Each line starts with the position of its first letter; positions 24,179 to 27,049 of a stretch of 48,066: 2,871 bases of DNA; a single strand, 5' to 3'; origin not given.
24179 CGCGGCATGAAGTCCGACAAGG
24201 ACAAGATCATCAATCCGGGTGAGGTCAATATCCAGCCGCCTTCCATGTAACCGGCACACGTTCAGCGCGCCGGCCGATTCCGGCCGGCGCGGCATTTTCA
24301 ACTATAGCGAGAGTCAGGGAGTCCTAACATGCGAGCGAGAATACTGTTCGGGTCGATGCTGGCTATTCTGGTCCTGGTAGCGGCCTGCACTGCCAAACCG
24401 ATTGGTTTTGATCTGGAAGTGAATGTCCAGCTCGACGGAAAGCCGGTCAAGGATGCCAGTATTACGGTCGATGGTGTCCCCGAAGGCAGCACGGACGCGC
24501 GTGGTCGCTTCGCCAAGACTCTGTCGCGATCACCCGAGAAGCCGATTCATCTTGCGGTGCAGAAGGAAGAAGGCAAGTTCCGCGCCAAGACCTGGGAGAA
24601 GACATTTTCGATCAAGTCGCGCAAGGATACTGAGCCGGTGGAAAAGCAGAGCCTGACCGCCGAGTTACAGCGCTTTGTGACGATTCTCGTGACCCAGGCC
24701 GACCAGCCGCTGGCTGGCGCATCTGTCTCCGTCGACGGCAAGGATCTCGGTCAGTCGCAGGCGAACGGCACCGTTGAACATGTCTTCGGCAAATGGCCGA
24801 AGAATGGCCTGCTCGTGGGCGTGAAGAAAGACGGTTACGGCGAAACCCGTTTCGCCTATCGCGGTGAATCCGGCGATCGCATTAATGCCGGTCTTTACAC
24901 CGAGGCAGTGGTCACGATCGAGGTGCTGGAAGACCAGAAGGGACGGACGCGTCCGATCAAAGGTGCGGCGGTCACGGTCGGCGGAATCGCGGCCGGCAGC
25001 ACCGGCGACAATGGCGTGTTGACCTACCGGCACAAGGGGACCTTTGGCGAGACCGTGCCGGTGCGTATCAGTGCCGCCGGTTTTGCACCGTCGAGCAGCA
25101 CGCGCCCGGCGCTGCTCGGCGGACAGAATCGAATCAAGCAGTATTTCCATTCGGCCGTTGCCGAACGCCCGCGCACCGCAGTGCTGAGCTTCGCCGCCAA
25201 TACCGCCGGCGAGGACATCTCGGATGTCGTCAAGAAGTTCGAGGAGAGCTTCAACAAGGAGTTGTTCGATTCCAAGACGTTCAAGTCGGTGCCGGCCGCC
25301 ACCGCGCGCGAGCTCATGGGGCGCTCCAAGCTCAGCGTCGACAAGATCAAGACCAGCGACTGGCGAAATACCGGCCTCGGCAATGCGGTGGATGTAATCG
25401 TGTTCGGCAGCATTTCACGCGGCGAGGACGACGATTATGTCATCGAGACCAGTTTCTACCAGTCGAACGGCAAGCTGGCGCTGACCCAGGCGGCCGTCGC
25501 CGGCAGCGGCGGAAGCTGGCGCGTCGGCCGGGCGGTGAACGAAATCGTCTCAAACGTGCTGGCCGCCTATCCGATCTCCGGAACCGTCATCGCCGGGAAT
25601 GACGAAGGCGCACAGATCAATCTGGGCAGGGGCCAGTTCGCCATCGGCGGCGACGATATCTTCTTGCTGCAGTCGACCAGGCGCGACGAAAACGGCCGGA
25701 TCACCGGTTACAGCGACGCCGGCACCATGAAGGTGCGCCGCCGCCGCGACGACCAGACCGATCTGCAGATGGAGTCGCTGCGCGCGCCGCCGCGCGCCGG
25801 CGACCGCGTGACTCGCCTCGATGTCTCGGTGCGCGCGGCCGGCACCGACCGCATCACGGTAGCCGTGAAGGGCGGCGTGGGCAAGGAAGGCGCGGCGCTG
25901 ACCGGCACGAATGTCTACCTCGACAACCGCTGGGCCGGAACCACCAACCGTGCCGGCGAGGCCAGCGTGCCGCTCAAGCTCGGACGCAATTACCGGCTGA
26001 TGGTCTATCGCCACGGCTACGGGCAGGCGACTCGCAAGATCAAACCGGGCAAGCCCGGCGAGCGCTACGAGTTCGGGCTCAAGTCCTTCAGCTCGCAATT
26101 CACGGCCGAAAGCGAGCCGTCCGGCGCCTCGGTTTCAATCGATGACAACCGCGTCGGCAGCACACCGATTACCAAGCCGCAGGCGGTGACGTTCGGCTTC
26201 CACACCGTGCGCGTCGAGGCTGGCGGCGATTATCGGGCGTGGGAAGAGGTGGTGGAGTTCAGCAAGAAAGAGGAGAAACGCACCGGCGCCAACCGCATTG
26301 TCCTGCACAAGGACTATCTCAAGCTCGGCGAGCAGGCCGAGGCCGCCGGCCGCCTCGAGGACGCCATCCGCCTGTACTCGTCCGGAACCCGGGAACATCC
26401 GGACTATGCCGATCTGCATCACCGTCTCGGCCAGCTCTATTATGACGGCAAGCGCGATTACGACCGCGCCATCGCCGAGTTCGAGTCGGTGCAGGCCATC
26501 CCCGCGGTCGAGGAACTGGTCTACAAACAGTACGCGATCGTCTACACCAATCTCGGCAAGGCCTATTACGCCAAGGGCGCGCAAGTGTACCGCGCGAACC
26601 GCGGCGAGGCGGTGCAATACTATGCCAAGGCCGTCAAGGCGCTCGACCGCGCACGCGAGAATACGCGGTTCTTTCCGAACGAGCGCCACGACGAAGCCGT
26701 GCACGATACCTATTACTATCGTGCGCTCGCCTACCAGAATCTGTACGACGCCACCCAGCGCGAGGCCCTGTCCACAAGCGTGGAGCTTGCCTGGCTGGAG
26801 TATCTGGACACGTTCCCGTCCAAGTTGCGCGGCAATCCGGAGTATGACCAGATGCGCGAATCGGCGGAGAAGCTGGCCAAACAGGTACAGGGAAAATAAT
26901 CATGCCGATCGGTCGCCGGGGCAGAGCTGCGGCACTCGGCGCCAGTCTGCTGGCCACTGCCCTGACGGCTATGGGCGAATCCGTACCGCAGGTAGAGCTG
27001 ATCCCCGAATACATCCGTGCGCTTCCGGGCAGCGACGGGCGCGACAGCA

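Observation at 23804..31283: Uncharacterised secreted-protein module (Ig-like/PEGA lipoproteins, PD40 propeller, helical-repeat protein) translationally packed against a family-5 peptide-binding protein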

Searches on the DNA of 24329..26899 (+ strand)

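Call 74: search_rna_families(sources=[L013, L017, L027, L044, L081, L019], threshold=gathering, show_alignments=2)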
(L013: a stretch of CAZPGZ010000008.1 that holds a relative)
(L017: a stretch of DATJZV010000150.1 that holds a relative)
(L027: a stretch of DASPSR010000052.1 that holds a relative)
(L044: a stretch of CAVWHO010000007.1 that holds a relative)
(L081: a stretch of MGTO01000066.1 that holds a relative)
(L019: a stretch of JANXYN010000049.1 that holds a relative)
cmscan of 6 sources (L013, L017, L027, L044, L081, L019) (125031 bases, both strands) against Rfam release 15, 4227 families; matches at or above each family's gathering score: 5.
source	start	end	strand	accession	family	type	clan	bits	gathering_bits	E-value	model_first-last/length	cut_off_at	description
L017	4284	4425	+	RF01051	c-di-GMP-I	Cis-reg; riboswitch;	CL00126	52.6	35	3.9e-07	1-87/87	no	c-di-GMP-I riboswitch aptamer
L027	9199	9336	+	RF01051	c-di-GMP-I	Cis-reg; riboswitch;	CL00126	52.4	35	4.4e-07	1-87/87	no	c-di-GMP-I riboswitch aptamer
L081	7065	7154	+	RF01051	c-di-GMP-I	Cis-reg; riboswitch;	CL00126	51.1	35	9.1e-07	1-87/87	no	c-di-GMP-I riboswitch aptamer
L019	6647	6772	+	RF01051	c-di-GMP-I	Cis-reg; riboswitch;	CL00126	50.6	35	1.2e-06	1-87/87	no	c-di-GMP-I riboswitch aptamer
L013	9190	9324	+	RF01051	c-di-GMP-I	Cis-reg; riboswitch;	CL00126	48.5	35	3.9e-06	1-87/87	no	c-di-GMP-I riboswitch aptamer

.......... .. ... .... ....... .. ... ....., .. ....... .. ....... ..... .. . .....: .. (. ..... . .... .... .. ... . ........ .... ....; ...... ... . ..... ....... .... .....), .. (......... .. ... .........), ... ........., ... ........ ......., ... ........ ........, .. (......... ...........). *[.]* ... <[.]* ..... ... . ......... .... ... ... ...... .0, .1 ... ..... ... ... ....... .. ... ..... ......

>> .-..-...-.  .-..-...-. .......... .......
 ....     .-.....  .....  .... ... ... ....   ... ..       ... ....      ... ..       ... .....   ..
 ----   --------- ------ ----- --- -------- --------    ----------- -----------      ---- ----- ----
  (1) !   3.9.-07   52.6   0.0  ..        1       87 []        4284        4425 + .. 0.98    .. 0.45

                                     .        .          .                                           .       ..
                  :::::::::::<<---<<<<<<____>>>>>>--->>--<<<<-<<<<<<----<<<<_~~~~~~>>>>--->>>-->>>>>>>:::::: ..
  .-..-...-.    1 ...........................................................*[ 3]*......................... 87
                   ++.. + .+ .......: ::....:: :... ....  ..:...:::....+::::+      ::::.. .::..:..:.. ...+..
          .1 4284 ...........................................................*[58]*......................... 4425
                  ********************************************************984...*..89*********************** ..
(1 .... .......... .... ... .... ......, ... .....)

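Call 82: build_rna_model(alignment_id=A3)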
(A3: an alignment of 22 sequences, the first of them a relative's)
Model R1 built from alignment A3 (22 sequences, 147 columns); structure: RNAalifold consensus.
model positions 128; base pairs 23; branch points 1; effective number of sequences 1.74; information 0.59 bits per position. Calibrated on 0.2 Mb of random sequence (short: E-values are rough).
structure used (alignment columns):
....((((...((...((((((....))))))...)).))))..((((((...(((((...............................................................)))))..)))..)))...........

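Call 83: search_with_rna_model(model_id=R1, sources=[window, L001, L003, L005, L006, L007, L008, L009, L010, L011, L012, L013, L014, L015, L016, L017, L018, L019, L020, L021, L022, L023, L024, L025, L026, L027, L028, L029, L030, L031, L032, L033, L034, L035, L036, L037, L038, L039, L040, L041, L042, L043, L044, L045, L046, L047, L048, L049, L050, L051, L052, L053, L054, L055, L056, L057, L058, L059, L060, L061, L062, L063, L064, L065, L066, L067, L068, L069, L070, L071, L072, L073, L074, L075, L076, L077, L078, L079, L080, L081, L082, L083, L084, L085], max_evalue=1)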
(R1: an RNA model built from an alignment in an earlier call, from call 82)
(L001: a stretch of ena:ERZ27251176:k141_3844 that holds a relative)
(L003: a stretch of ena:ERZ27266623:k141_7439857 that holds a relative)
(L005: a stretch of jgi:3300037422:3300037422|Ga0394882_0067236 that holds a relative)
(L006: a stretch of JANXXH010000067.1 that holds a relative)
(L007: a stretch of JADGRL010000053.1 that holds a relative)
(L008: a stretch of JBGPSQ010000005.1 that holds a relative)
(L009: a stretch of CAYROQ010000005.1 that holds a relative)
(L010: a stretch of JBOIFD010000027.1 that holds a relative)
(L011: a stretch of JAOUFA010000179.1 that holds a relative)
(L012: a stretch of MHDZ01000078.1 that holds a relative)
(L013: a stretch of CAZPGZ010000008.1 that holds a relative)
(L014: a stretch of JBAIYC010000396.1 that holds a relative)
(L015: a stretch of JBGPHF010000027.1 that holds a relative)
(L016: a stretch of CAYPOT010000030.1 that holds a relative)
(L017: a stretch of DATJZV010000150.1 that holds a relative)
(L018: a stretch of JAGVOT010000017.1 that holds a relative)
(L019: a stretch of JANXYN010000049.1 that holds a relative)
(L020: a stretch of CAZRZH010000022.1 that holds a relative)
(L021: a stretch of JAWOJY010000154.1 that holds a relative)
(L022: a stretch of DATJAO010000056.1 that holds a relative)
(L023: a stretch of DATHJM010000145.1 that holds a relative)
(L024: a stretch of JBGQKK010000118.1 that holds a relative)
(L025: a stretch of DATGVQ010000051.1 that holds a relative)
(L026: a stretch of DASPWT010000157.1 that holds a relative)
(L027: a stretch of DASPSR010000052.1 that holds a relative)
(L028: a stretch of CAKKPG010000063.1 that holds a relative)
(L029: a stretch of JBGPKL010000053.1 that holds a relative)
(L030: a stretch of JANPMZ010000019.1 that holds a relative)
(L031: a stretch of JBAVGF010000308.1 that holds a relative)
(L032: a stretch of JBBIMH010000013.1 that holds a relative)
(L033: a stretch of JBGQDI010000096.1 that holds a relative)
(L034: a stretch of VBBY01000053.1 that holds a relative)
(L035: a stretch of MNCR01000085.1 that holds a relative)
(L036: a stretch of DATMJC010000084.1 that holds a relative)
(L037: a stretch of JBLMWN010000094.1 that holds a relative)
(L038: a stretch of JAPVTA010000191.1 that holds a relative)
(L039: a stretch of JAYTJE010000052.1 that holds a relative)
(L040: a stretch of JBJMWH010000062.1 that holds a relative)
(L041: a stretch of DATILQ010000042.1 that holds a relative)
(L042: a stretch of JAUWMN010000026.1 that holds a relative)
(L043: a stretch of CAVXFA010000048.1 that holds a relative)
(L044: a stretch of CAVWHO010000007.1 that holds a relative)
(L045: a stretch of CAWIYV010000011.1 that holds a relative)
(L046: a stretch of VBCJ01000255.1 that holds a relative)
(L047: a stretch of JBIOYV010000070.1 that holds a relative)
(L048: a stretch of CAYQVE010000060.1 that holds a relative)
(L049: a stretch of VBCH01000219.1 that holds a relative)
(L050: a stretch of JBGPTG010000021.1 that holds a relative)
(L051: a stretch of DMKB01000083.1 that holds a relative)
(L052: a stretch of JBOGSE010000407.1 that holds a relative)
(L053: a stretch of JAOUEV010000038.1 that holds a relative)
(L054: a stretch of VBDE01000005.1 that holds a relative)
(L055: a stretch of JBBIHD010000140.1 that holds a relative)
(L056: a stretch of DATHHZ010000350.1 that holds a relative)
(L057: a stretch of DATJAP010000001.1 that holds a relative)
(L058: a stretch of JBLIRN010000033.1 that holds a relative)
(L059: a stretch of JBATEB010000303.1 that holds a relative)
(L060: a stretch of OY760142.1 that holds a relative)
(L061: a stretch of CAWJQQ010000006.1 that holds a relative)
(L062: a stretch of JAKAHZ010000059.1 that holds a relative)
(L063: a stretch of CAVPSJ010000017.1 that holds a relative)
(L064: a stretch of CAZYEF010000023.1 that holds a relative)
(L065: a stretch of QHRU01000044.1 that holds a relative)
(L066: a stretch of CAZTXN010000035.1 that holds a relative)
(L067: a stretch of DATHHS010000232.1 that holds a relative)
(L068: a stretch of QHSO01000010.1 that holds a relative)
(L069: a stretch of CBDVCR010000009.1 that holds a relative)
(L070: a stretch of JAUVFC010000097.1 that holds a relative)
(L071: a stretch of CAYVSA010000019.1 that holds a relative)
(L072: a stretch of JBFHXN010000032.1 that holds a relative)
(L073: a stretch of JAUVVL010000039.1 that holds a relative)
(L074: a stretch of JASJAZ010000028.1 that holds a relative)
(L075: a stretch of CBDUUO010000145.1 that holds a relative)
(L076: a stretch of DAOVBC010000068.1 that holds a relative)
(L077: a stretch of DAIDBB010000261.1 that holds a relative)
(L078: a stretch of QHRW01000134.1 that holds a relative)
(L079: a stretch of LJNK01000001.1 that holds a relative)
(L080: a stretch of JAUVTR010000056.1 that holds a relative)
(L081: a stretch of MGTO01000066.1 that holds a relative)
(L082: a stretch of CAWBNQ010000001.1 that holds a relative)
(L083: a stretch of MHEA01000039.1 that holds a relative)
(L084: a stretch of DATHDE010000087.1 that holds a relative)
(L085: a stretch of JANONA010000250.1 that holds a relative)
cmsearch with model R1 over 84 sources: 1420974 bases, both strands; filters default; matches with E-value up to 1: 29.
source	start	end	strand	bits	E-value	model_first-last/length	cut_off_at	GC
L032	9139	9266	+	128.5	6.2e-32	1-128/128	no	0.55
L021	1793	1916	+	123.6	1.3e-30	1-128/128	no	0.52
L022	7363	7505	+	122.9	2.1e-30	1-128/128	no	0.48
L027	9199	9337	+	121.7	4.4e-30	1-128/128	no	0.51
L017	4284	4426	+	121.3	5.6e-30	1-128/128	no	0.45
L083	3538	3676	+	121.2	6.2e-30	1-128/128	no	0.53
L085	6125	6261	+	121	7.1e-30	1-128/128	no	0.56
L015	789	926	+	120.5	9.5e-30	1-128/128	no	0.54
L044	9126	9259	+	119.5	1.8e-29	1-128/128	no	0.54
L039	9211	9331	+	118.5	3.3e-29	1-128/128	no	0.55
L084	5088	5184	+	117.2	7.5e-29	1-128/128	no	0.56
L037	333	472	+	116.9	9.1e-29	1-128/128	no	0.54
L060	9191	9326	+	116.8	9.8e-29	1-128/128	no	0.52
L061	9124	9256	+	116.7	1e-28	1-128/128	no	0.53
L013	9190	9325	+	116.5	1.2e-28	1-128/128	no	0.52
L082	9189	9335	+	116.4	1.3e-28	1-128/128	no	0.5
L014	3177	3312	+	116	1.6e-28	1-128/128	no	0.6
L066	8827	8948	+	115.2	2.7e-28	1-128/128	no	0.65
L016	7659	7767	+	115.1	2.8e-28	1-128/128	no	0.54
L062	4819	4953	+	115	3e-28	1-128/128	no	0.6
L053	9319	9421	+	112.9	1.1e-27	1-128/128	no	0.6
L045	9243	9352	+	112.8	1.2e-27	1-128/128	no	0.59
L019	6647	6773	+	110.3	5.7e-27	1-128/128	no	0.57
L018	8633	8741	+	108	2.5e-26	1-128/128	no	0.6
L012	9199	9344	+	103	5.7e-25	1-128/128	no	0.55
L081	7065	7155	+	102.1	1e-24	1-128/128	no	0.63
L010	10561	10641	+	35.5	1.6e-06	1-128/128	no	0.67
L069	215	312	+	33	8e-06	1-128/128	no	0.66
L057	9244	9329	+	14.5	0.93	1-128/128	no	0.51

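Call 84: search_rna_families(sources=[L010, L069, L057, L001, L003, L006], threshold=gathering, show_alignments=3)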
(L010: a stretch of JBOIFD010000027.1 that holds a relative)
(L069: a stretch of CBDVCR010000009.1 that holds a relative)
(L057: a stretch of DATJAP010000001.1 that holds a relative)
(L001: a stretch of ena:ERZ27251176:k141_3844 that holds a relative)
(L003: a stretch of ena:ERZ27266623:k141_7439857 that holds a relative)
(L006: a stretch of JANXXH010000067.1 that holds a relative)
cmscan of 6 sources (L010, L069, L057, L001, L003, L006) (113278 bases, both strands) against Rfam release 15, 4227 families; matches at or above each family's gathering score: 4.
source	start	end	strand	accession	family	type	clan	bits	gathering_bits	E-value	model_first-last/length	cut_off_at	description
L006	497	594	+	RF00169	Bacteria_small_SRP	Gene;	CL00003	76.1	40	5.8e-15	1-97/97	no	Bacterial small signal recognition particle RNA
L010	10555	10640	+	RF01051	c-di-GMP-I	Cis-reg; riboswitch;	CL00126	72.6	35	4.6e-12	1-87/87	no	c-di-GMP-I riboswitch aptamer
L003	22007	22078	-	RF00005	tRNA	Gene; tRNA;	CL00001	65.2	29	1.2e-11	1-71/71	no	tRNA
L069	214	311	+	RF01051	c-di-GMP-I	Cis-reg; riboswitch;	CL00126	53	35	2.8e-07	1-87/87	no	c-di-GMP-I riboswitch aptamer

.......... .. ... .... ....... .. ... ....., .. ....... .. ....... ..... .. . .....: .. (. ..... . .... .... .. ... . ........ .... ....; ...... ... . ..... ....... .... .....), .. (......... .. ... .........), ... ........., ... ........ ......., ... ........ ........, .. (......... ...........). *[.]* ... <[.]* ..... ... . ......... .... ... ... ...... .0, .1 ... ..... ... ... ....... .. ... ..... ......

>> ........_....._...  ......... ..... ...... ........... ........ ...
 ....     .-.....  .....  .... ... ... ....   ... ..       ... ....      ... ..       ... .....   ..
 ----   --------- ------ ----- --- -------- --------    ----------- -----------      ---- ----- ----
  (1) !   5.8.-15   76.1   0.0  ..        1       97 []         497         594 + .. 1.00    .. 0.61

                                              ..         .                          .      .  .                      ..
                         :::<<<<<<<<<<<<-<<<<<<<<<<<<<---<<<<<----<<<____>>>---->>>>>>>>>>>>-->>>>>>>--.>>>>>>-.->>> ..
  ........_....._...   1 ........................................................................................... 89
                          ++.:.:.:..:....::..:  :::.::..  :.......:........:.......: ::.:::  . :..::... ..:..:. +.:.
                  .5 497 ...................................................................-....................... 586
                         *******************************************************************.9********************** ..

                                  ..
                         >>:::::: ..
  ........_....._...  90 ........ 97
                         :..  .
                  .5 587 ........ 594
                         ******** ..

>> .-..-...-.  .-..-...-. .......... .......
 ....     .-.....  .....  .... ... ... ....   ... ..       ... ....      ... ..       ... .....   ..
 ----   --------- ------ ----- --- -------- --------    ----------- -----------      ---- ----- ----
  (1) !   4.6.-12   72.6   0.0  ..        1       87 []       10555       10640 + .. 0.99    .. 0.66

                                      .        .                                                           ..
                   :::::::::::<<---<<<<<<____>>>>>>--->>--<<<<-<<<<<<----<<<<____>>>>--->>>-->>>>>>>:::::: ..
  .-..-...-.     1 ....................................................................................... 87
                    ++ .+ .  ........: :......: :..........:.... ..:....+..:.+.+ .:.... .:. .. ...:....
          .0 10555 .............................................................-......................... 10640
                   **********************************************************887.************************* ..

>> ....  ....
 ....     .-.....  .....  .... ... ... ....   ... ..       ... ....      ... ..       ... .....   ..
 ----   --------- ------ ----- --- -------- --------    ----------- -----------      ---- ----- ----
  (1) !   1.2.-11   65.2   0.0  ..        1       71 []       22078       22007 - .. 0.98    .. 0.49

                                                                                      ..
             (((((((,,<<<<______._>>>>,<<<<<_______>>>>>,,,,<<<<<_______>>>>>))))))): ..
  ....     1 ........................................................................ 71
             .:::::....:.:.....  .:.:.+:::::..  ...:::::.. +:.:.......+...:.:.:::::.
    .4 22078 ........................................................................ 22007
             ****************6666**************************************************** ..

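Call 101: search_rna_families(sources=[L087, L088, L089, L090, L091, L092], threshold=gathering)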
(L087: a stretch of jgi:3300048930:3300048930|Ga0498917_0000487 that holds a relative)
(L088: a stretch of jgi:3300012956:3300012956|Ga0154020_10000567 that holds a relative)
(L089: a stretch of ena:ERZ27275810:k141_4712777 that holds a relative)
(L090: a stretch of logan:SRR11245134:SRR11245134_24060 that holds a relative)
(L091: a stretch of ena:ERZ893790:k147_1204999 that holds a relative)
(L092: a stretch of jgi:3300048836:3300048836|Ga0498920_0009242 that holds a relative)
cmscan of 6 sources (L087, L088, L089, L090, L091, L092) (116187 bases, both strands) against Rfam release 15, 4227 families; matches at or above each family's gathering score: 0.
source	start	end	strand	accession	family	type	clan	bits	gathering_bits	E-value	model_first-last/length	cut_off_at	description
